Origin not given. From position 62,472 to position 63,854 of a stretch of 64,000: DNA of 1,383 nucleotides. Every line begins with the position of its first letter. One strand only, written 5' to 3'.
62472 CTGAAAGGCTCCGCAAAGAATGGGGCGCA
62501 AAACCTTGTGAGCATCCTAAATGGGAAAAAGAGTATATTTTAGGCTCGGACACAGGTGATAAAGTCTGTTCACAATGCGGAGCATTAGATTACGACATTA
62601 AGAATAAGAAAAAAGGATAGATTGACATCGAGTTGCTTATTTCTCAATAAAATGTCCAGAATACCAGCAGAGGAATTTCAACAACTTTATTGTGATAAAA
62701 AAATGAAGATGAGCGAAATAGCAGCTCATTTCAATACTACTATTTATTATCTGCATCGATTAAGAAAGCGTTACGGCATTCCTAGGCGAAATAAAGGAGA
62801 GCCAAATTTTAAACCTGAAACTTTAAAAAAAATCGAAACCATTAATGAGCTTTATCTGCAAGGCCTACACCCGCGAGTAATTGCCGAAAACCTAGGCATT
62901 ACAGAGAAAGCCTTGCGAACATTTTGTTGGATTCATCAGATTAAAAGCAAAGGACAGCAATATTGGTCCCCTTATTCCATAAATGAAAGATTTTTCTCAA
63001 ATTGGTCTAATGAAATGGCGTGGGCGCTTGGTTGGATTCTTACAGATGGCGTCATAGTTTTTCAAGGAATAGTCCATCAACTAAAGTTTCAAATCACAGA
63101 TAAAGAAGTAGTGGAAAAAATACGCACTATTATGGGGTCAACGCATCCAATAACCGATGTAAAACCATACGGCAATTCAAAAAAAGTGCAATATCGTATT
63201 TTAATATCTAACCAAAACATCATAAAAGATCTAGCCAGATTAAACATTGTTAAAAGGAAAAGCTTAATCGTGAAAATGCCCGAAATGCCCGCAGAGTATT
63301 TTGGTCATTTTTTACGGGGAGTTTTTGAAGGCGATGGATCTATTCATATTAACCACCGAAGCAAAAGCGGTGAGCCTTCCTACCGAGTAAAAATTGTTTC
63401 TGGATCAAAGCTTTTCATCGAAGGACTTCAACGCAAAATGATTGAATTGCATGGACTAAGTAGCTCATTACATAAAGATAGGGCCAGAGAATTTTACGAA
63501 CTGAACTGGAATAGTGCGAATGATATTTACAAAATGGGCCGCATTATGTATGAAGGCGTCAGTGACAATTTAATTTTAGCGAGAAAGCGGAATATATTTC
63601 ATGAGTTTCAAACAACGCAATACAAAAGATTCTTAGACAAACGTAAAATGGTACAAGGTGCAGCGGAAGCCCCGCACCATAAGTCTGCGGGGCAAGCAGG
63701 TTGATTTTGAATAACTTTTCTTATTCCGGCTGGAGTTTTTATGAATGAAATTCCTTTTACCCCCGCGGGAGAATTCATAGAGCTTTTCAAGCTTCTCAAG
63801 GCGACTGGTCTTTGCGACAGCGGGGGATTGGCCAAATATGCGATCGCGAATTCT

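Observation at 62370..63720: Free-standing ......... endonuclease with HTH domains in an AT-rich insert downstream of dxs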

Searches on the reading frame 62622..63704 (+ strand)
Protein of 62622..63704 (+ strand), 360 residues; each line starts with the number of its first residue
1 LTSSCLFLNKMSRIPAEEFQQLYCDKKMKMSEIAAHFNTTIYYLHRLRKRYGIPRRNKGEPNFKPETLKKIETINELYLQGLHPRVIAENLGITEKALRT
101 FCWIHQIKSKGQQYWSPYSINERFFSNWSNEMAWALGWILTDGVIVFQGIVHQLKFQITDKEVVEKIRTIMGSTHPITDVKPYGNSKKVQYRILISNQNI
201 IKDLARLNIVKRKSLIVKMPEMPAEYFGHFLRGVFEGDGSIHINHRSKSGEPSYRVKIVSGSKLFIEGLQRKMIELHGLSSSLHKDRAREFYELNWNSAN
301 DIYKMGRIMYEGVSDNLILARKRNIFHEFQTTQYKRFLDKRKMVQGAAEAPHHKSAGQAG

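Call 3: search_protein_families(library=pfam, proteins=[window:62622-63704:+], max_evalue=1)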
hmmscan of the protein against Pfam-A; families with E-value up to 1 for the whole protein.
window:62622-63704:+ (360 aa): 6 families
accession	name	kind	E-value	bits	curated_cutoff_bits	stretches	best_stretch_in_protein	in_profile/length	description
PF14528.11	LAGLIDADG_3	-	5.8e-08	33.3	22.5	1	230-301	6-73/82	LAGLIDADG-like domain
PF13384.12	HTH_23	-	0.00011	22.3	24.6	1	77-107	13-41/50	Homeodomain-like domain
PF00961.24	LAGLIDADG_1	-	0.0046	18.3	23.1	1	232-302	2-74/102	LAGLIDADG endonuclease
PF13411.12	MerR_1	-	0.018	15.6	21.6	1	28-89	1-64/69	MerR HTH family regulatory protein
PF13518.12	HTH_28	-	0.12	12.9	25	0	70-101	2-32/52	Helix-turn-helix domain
PF06056.18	Terminase_5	-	0.12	12.7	20.3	1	76-98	8-30/58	Putative ATPase subunit of terminase (gpP-like)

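Call 4: search_protein_families(library=ncbifam, proteins=[window:62622-63704:+], max_evalue=1)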
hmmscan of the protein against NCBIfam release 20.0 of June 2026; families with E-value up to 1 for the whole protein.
window:62622-63704:+ (360 aa): 0 families

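Call 5: search_protein_families(library=phrogs, proteins=[window:62622-63704:+], max_evalue=1)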
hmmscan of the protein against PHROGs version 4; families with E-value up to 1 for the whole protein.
window:62622-63704:+ (360 aa): 15 families
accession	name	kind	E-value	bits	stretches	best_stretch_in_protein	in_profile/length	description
phrog_4645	-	DNA, RNA and nucleotide metabolism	1.1e-44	153.8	1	23-328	2-302/308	endonuclease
phrog_323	-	transcription regulation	1e-10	42.7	1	17-117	103-202/319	transcriptional regulator, D5-like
phrog_8446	-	DNA, RNA and nucleotide metabolism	7.9e-08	33.2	1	19-116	20-107/211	HNH endonuclease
phrog_7545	-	DNA, RNA and nucleotide metabolism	6.1e-06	27.5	1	16-60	7-51/160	HNH endonuclease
phrog_12058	-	unknown function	0.0016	17.8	1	14-58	483-527/768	-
phrog_5224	-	unknown function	0.015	16.7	0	254-291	47-84/100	-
phrog_5046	-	DNA, RNA and nucleotide metabolism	0.027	15.7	0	231-258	11-40/161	HNH endonuclease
phrog_664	-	DNA, RNA and nucleotide metabolism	0.033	15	1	26-98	51-117/210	DNA binding protein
phrog_125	-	DNA, RNA and nucleotide metabolism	0.076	13.5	1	56-110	151-208/254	DNA invertase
phrog_9129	-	unknown function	0.082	13.9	1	25-107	83-174/184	-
phrog_3855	-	DNA, RNA and nucleotide metabolism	0.14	13.6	1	66-99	64-97/115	HTH DNA binding protein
phrog_2308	-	unknown function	0.14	13.2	1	71-113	6-48/138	-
phrog_28575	-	unknown function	0.18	13.4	0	283-347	17-80/106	-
phrog_20782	-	unknown function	0.27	12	1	8-29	29-50/59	-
phrog_34756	-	unknown function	0.34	11.9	1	187-228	19-61/69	-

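Call 7: search_solved_structures(query=window:62622-63704:+, max_evalue=10, show_alignments=3)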
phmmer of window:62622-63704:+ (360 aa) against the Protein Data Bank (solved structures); distinct sequences matched with E-value up to 10: 7.
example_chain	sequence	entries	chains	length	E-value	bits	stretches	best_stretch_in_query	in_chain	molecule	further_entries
2lvs_A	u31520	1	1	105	0.15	14.3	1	20-97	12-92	Putative uncharacterized protein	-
4aw4_A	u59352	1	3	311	0.83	11.9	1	167-216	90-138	INTERNALIN B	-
2uzx_A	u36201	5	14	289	1.4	11.1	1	173-216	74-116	INTERNALIN B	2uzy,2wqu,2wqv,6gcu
1h6t_A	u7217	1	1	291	1.4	11.1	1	173-216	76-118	INTERNALIN B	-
4cil_A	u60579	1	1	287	1.5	11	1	173-216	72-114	YOPM-CAP, INTERNALIN B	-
8qp7_A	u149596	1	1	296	1.5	11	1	173-216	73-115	Yop effector YopM,Internalin B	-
6zj3_LP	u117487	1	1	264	1.5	11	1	228-294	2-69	Ribosomal protein uL2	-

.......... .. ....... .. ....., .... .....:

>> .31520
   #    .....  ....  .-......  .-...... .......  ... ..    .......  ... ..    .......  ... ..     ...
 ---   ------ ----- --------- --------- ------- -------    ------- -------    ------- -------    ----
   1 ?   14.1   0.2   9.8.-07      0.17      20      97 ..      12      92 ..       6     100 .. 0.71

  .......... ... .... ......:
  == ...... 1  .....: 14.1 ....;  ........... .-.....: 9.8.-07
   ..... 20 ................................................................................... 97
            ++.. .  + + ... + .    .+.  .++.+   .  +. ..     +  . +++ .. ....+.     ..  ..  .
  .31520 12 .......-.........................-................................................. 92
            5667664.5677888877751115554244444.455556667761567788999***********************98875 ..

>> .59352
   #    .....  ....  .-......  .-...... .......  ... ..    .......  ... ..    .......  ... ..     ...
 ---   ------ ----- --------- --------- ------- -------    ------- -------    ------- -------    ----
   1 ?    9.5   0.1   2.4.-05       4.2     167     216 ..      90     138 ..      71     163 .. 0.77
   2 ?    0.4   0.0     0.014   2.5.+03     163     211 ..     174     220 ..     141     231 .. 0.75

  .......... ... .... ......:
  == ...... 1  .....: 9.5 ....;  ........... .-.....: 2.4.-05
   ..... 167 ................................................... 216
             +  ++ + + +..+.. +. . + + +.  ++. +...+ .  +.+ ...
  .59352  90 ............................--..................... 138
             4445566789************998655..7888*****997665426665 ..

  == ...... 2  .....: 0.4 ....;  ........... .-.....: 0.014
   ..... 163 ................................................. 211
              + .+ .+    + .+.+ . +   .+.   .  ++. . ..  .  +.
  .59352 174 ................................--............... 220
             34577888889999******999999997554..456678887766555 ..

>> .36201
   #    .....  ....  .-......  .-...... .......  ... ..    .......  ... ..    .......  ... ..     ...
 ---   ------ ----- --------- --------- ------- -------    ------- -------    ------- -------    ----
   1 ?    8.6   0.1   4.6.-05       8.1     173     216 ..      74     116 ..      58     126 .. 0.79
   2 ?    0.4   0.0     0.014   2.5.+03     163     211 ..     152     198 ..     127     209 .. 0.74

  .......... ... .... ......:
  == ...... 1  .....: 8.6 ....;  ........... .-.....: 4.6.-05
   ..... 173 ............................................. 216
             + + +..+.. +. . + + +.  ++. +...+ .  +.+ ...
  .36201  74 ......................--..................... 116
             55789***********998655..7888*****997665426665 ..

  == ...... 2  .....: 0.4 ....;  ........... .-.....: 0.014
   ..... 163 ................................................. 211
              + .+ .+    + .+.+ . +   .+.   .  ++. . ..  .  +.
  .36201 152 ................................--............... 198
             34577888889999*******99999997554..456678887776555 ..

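Call 8: find_homologous_proteins(query=window:62622-63704:+)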
Query window:62622-63704:+ (360 aa): 6 proteins with E <= 0.001 among 1401 candidates.
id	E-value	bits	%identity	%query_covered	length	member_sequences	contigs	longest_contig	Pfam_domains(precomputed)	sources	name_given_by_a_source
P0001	1.9e-243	825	100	100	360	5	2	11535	PF14528.12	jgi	-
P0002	1.4e-77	279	42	92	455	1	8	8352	PF01381.29,PF04545.23,PF14528.12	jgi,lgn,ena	-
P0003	4.8e-25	106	26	92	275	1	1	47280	PF14528.12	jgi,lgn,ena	-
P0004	5.2e-12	64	36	46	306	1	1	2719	PF14528.12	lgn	-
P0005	1.4e-9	56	30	58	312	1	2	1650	PF14528.12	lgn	-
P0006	2.1e-9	55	27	68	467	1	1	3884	PF00692.25,PF14528.12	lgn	-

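Call 9: find_encoding_contigs(protein=P0001, flank=10000, max_places=6)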
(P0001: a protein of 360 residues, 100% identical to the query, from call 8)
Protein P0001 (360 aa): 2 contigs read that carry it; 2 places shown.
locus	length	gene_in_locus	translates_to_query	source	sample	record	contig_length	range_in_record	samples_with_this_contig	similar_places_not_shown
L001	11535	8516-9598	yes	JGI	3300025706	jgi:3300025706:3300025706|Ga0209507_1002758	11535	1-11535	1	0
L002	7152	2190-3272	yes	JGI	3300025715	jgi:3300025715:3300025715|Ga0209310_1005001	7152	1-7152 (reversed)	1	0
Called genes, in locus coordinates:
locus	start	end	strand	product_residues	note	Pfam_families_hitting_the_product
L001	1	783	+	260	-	?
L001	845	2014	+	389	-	PF00140:Sigma70_r1_2, PF04542:Sigma70_r2, PF04539:Sigma70_r3, PF04545:Sigma70_r4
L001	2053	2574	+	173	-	PF00156:Pribosyltran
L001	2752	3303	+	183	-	-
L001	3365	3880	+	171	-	PF01812:5-FTHF_cyc-lig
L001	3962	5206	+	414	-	PF13742:tRNA_anti_2, PF01336:tRNA_anti-codon, PF02601:Exonuc_VII_L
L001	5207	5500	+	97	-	PF02609:Exonuc_VII_S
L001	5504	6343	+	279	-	PF00348:polyprenyl_synt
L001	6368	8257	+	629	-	PF13292:DXP_synthase_N, PF00456:Transketolase_N (faint), PF02779:Transket_pyr, PF02780:Transketolase_C, PF22613:Transketolase_C_1 (weak)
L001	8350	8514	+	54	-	-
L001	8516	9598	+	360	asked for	PF14528:LAGLIDADG_3 (faint)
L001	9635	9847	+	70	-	PF13275:S4_2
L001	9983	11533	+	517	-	?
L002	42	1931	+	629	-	PF13292:DXP_synthase_N, PF00456:Transketolase_N (faint), PF02779:Transket_pyr, PF02780:Transketolase_C, PF22613:Transketolase_C_1 (weak)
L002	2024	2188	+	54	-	-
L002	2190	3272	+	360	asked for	PF14528:LAGLIDADG_3 (faint)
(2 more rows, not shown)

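Call 10: find_encoding_contigs(protein=P0002, flank=6000, max_places=8)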
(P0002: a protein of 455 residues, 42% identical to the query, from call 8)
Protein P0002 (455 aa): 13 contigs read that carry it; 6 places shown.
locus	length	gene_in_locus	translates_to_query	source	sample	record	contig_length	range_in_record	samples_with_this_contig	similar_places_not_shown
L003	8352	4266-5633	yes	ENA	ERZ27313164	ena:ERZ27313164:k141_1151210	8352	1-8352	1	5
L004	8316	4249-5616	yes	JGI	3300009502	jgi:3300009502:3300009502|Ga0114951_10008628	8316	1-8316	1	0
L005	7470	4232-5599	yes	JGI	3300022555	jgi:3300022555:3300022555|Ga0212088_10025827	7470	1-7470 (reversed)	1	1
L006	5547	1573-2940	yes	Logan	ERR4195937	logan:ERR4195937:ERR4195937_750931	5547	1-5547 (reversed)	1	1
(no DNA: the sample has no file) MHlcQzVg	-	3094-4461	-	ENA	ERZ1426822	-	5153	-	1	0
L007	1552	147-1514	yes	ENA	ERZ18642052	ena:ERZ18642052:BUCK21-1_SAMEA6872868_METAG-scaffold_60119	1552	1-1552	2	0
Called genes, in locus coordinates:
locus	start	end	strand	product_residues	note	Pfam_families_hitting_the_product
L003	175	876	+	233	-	PF00565:SNase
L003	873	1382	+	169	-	PF09851:SHOCT (weak)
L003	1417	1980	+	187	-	-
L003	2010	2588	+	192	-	-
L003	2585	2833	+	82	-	-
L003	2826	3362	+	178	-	-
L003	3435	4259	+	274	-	-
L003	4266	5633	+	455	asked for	PF04545:Sigma70_r4 (faint), PF01381:HTH_3 (faint), PF14528:LAGLIDADG_3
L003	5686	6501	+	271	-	-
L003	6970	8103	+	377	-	PF13428:TPR_14 (faint), PF13371:TPR_9 (faint), PF13414:TPR_11 (faint), PF13424:TPR_12 (faint), PF13432:TPR_16 (faint), PF00515:TPR_1 (weak), PF07719:TPR_2 (weak), PF13181:TPR_8 (weak), +2 more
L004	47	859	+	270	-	PF00565:SNase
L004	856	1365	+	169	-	PF09851:SHOCT (weak)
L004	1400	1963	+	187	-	-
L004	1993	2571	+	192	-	-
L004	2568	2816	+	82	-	-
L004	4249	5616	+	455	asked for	PF04545:Sigma70_r4 (faint), PF01381:HTH_3 (faint), PF14528:LAGLIDADG_3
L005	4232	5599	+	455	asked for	PF04545:Sigma70_r4 (faint), PF01381:HTH_3 (faint), PF14528:LAGLIDADG_3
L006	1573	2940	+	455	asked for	PF04545:Sigma70_r4 (faint), PF01381:HTH_3 (faint), PF14528:LAGLIDADG_3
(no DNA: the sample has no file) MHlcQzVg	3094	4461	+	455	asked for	PF04545:Sigma70_r4 (faint), PF01381:HTH_3 (faint), PF14528:LAGLIDADG_3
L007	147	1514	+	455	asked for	PF04545:Sigma70_r4 (faint), PF01381:HTH_3 (faint), PF14528:LAGLIDADG_3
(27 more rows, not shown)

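Call 19: search_dna_similar(query=window:62622-63704:+, collection=phages, mode=protein, max_evalue=0.001, max_rows=30)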
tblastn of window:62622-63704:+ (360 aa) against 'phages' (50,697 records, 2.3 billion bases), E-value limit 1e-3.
Records with a match: 132; places in all: 136; records where one place covers at least 80% of the query: 0.
Best place of each record, by identity: <60% 132.
By first word of the organism name: Staphylococcus 90; uncultured 7; Bacillus 4; Prevotella 4; Brevibacillus 3; Proteus 3; Providencia 2; Listeria 2; Salmonella 2; Alicyclobacillus 2; and 10 more.
By host as written in the record: Staphylococcus aureus 43; - 15; Staphylococcus sp. 6; Staphylococcus carnosus TM300 5; Staphylococcus aureus ATCC 25923 4; Staphylococcus aureus (phage propagation strain 47) 4; Prevotella sp. 4; Brevibacillus laterosporus 3; and 37 more.
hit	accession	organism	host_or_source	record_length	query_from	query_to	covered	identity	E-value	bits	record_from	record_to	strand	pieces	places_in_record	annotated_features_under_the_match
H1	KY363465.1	Providencia phage vB_PreS_PR1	Providencia sp.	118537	72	327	71%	26.7%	8e-8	60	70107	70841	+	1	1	hypothetical protein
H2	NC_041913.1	Providencia phage vB_PreS_PR1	Providencia sp.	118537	72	327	71%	26.7%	8e-8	60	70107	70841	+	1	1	endonuclease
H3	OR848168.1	Listeria phage LM 4-14-1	Listeria monocytogenes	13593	72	326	71%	25.9%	3e-10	68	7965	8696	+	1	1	record has no annotation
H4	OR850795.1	Salmonella phage S.Inf 5-2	Salmonella enterica subsp. enterica ...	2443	72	326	71%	25.9%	5e-10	67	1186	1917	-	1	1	record has no annotation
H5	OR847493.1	Listeria phage LM 4-11-1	Listeria monocytogenes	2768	72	326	71%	25.9%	5e-10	67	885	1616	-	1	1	record has no annotation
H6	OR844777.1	Escherichia phage ECO111 5-P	Escherichia coli O111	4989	72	326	71%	25.9%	6e-10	67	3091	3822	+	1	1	record has no annotation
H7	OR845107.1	Salmonella phage S.Hadar 4-5-1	Salmonella enterica subsp. enterica ...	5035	72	326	71%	25.9%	6e-10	67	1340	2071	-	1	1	record has no annotation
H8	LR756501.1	uncultured phage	metagenomic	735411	68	326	72%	24.1%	2e-7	59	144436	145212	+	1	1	record has no annotation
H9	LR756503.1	uncultured phage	metagenomic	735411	68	326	72%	24.1%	2e-7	59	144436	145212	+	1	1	record has no annotation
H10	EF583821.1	Bacillus phage 0305phi8-36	Bacillus thuringiensis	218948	118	322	57%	29.8%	1e-11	72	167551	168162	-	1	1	ORF240: DNA polymerase III alpha subunit | ORF036: mobile intron protein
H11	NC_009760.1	Bacillus phage 0305phi8-36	Bacillus thuringiensis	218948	118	322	57%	29.8%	1e-11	72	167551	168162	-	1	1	ORF240: DNA polymerase | ORF036: endonuclease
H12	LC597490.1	Bacillus phage vB_BceM_WH1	Bacillus cereus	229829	9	241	65%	26.2%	5e-9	64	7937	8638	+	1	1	recombinase family protein_gp016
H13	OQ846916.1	Alicyclobacillus phage KKP_3916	Alicyclobacillus acidoterrestris strain ...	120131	61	287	63%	25.9%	1e-7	59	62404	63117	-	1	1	hypothetical protein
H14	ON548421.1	Bacillus phage vB_BanS-Thrax5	Bacillus anthracis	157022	61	296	66%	24.6%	4e-8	61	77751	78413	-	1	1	hypothetical protein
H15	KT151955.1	Brevibacillus phage Jenst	Brevibacillus laterosporus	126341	14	241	63%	25.4%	8e-15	82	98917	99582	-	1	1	putative intein-containing protein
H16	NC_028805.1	Brevibacillus phage Jenst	Brevibacillus laterosporus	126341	14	241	63%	25.4%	8e-15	82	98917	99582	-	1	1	endonuclease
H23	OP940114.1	Staphylococcus phage vB_SauM_VL10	Staphylococcus aureus ATCC43300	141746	29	241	59%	25.3%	1e-8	63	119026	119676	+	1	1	putative endonuclease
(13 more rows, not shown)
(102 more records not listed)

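Call 21: get_annotated_region(hit=H23, flank=2500)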
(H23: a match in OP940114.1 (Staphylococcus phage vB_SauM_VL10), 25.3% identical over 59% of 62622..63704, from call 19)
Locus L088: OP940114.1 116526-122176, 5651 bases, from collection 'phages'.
description: Staphylococcus phage vB_SauM_VL10, complete genome.
organism: Staphylococcus phage vB_SauM_VL10 (NCBI taxid 3003699)
taxonomy: Viruses; Duplodnaviria; Heunggongvirae; Uroviricota; Caudoviricetes; Herelleviridae; Twortvirinae; Silviavirus
host: Staphylococcus aureus ATCC43300; source: sewage; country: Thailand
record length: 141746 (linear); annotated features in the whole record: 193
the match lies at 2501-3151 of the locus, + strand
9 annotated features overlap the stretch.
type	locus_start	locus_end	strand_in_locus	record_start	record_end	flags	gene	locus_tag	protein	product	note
CDS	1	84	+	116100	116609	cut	-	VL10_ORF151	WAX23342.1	hypothetical protein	-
CDS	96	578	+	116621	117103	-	-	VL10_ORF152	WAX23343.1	hypothetical protein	-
CDS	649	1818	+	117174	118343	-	-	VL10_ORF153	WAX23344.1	hypothetical protein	-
CDS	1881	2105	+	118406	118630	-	-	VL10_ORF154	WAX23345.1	putative DNA repair protein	-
CDS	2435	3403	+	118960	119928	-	-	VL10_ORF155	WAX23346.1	putative endonuclease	-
CDS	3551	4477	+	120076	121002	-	-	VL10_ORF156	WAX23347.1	putative DNA repair recombinase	-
CDS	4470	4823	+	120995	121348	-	-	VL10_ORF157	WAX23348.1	hypothetical protein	-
CDS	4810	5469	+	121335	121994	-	-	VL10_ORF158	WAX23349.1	putative sigma factor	-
CDS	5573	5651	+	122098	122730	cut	-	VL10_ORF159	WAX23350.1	hypothetical protein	-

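Call 22: get_annotated_region(hit=H2, flank=2500)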
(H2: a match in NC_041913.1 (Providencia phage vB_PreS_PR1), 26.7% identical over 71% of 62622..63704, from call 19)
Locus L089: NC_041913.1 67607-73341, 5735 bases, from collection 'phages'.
description: Providencia phage vB_PreS_PR1, complete genome.
organism: Providencia phage vB_PreS_PR1 (NCBI taxid 1931407)
taxonomy: Viruses; Duplodnaviria; Heunggongvirae; Uroviricota; Caudoviricetes; Demerecviridae; Priunavirus; Priunavirus PR1
host: Providencia sp.; source: wastewater plant raw effluent; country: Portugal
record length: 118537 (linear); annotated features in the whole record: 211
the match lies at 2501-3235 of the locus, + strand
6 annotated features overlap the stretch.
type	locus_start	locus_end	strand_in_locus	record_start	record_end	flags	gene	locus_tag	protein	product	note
CDS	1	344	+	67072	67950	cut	-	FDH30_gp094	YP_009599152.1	DNA replication primase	-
CDS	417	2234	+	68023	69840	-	-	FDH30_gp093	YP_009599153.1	DNA polymerase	-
CDS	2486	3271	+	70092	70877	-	-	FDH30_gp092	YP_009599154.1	endonuclease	-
CDS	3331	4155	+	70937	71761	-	-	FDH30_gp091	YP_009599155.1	DNA polymerase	-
CDS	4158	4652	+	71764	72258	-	-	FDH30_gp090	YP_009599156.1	hypothetical protein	-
CDS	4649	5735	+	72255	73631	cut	-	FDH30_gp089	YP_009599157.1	helicase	-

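Call 23: get_annotated_region(hit=H16, flank=2500)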
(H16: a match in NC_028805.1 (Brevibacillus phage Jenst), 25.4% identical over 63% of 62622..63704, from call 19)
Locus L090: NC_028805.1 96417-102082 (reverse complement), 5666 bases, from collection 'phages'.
description: Brevibacillus phage Jenst, complete genome.
organism: Brevibacillus phage Jenst (NCBI taxid 1691954)
taxonomy: Viruses; Duplodnaviria; Heunggongvirae; Uroviricota; Caudoviricetes; Jenstvirus; Jenstvirus jenst
host: Brevibacillus laterosporus; source: honeybee debris; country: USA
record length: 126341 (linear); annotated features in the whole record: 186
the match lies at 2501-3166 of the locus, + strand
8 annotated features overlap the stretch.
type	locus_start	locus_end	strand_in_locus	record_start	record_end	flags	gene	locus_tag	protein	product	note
CDS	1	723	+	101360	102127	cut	-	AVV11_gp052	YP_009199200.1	hypothetical protein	-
CDS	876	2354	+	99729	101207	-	-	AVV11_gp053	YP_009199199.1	DNA polymerase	-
CDS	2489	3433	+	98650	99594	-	-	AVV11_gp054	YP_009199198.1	endonuclease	-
CDS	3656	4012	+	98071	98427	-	-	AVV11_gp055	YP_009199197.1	DNA polymerase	-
CDS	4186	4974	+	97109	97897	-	-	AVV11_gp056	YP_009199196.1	DNA polymerase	-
CDS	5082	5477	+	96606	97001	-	-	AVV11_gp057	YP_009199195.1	hypothetical protein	-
CDS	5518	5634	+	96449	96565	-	-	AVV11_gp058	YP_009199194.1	hypothetical protein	-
CDS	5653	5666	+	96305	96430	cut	-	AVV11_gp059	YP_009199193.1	hypothetical protein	-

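Call 28: search_protein_representatives(protein=window:62622-63704:+)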
Query: 360 residues. Proteins with E-value up to 0.001 (for the whole library): 15897; up to 1e-10: 4029; up to 1e-30: 15. The best 150 are listed.
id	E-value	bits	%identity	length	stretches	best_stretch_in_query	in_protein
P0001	6.2e-244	824.7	100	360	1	1-360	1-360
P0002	4.6e-78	279.1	43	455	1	13-350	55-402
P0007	1.4e-46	175.6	41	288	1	12-271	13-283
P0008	4.8e-36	141.0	37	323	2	116-328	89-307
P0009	1.4e-35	139.4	34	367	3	118-328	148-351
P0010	1.5e-33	132.7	35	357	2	118-327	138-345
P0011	6.6e-33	130.6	38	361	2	119-328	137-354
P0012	8.0e-33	130.4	34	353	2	113-328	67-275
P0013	4.5e-32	127.9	39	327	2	113-328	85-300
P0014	8.2e-32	127.0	32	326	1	13-329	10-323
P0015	8.8e-32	126.9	36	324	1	118-334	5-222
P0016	1.4e-31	126.3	36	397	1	12-275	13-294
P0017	1.5e-31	126.2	38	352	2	119-328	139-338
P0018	4.5e-31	124.6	37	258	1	71-326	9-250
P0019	6.1e-31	124.2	41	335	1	110-275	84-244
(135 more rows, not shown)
